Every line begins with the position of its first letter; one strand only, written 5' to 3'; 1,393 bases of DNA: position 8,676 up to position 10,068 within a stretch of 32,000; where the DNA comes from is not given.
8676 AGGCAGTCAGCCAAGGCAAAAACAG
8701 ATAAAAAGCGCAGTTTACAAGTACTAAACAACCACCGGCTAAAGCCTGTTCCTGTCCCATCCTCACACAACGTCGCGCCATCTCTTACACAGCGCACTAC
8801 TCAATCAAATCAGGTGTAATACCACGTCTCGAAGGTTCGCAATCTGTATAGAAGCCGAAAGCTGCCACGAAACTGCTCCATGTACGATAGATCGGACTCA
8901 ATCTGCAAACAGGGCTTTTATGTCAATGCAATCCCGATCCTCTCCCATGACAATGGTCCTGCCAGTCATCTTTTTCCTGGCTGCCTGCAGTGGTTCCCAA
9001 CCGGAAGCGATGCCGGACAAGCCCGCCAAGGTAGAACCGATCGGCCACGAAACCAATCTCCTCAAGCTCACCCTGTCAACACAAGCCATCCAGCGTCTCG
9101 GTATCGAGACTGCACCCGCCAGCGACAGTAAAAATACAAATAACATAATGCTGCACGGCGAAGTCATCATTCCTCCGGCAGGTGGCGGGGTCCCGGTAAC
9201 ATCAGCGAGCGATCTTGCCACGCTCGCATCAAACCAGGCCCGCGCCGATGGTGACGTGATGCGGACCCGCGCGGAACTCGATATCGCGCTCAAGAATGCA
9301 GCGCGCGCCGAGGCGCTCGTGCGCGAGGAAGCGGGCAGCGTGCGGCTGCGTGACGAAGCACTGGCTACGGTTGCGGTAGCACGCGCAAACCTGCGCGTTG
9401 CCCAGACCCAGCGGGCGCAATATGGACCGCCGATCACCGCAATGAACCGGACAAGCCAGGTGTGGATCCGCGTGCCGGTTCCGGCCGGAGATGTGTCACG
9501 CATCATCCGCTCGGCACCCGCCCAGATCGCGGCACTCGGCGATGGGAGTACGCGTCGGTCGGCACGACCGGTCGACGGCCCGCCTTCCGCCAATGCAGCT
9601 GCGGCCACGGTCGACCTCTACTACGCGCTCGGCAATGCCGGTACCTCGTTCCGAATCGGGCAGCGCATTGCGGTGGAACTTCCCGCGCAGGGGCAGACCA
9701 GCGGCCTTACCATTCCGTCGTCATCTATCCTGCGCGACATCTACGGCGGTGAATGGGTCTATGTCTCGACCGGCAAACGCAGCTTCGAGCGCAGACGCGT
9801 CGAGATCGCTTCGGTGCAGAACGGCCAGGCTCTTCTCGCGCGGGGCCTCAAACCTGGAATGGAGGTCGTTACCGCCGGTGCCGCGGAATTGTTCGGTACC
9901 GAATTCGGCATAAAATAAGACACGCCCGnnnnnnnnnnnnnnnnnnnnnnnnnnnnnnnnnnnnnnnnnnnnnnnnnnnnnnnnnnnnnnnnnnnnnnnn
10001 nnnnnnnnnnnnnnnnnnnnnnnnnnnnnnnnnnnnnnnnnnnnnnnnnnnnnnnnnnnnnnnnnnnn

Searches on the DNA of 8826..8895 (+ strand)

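Call 79: search_dna_similar(query=window:8826-8895:+, collection=plasmids, mode=distant, max_evalue=10, max_rows=20)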
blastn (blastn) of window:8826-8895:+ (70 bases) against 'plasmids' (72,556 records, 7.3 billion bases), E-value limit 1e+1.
Records with a match: 2; places in all: 2; records where one place covers at least 80% of the query: 0.
Best place of each record, by identity: 80-90% 2.
By first word of the organism name: Neisseria 2.
By predicted mobility (MOB-suite, as given by PLSDB): non-mobilizable 2.
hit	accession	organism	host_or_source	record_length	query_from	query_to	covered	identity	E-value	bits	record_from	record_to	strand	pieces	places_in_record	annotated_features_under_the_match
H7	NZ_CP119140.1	Neisseria gonorrhoeae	Homo sapiens,whole organism,blood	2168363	13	44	46%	84.4%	6e+0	37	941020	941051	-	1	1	none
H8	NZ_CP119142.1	Neisseria gonorrhoeae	Homo sapiens,whole organism,synovial ...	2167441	13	44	46%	84.4%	6e+0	37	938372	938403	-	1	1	none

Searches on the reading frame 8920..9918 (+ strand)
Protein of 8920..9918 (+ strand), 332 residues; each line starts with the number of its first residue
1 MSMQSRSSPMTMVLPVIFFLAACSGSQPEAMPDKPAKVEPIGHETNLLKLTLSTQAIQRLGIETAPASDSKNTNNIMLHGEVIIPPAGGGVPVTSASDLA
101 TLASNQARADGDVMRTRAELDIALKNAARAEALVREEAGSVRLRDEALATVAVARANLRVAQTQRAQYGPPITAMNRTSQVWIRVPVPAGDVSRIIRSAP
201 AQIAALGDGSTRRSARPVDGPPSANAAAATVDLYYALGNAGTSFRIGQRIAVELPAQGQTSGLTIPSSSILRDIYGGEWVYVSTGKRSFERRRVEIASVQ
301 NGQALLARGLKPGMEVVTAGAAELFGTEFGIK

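Call 8: search_protein_families(library=pfam, proteins=[window:8920-9918:+])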
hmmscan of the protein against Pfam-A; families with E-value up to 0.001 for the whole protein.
window:8920-9918:+ (332 aa): 0 families

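Call 54: search_protein_families(library=ncbifam, proteins=[window:8920-9918:+], max_evalue=0.01)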
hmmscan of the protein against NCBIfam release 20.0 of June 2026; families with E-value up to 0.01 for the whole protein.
window:8920-9918:+ (332 aa): 5 families
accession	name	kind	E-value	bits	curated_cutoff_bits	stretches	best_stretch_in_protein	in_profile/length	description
TIGR01730.1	RND_mfp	subfamily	6.2e-17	61.5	94.9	1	169-324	159-313/322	efflux RND transporter periplasmic adaptor subunit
TIGR00999.1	8a0102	subfamily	1.4e-10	40.7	319.3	1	175-321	123-267/271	CzcB/NccB family metal efflux transporter periplasmic adaptor subunit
NF033138.2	RND-peri-MexC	equivalog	1.3e-05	24.6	625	0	98-164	95-161/375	MexC family multidrug efflux RND transporter periplasmic adaptor subunit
NF038010.1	ABC_adapt_DarC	equivalog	3.2e-05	22.8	450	1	242-322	324-406/417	darobactin export ABC transporter periplasmic adaptor subunit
NF000272.2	OqxA_adapt_sub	exception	0.0021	17.1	835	0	227-325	274-371/391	multidrug efflux RND transporter periplasmic adaptor subunit OqxA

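Call 55: search_protein_families(library=pfam, proteins=[window:8920-9918:+], max_evalue=1)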
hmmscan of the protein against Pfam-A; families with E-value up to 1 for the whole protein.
window:8920-9918:+ (332 aa): 1 family
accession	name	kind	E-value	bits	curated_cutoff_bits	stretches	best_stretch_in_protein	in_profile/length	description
PF16576.10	HlyD_D23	-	0.059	13.1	30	1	157-205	121-169/214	Barrel-sandwich domain of CusB or HlyD membrane-fusion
